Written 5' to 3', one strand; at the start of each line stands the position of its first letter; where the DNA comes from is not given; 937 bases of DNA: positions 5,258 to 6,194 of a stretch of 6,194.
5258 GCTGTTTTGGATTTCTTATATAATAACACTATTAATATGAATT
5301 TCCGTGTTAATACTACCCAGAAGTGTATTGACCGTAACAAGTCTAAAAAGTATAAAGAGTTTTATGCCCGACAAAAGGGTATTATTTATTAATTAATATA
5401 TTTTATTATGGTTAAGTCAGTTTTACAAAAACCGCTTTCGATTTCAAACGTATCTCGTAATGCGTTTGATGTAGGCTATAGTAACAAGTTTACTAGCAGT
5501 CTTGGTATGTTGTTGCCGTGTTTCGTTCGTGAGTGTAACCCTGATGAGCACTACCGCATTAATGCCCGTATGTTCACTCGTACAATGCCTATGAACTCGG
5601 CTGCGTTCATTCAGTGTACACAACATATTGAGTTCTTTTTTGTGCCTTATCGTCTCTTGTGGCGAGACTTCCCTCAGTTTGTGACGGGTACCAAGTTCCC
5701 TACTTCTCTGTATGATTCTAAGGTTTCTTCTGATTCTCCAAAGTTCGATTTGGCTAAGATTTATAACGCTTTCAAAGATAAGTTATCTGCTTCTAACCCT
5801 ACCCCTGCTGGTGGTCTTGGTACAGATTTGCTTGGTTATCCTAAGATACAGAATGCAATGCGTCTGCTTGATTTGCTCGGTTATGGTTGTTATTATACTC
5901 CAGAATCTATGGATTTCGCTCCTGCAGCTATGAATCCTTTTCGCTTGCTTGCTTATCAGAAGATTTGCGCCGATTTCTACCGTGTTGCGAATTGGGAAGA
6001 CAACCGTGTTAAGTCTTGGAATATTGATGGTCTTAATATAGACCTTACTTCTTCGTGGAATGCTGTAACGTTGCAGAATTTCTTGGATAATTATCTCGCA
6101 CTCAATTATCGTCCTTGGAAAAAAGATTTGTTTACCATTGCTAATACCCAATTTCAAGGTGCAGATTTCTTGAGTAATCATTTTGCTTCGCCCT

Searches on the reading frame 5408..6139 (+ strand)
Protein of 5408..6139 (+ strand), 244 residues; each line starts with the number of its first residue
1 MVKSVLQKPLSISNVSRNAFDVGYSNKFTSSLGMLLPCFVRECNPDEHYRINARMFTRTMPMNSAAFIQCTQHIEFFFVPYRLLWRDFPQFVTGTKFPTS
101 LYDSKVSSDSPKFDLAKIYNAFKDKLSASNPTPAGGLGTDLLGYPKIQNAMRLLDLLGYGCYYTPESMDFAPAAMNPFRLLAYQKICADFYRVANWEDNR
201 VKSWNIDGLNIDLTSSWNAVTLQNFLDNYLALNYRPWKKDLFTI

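Call 80: search_protein_families(library=pfam, proteins=[window:5408-6139:+], max_evalue=0.01)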
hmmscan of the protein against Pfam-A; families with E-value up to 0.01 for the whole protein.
window:5408-6139:+ (244 aa): 1 family
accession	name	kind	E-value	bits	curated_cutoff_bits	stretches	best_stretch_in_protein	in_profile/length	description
PF02305.22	Phage_F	-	1.5e-11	44.2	25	1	14-120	7-116/501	Capsid protein (F protein)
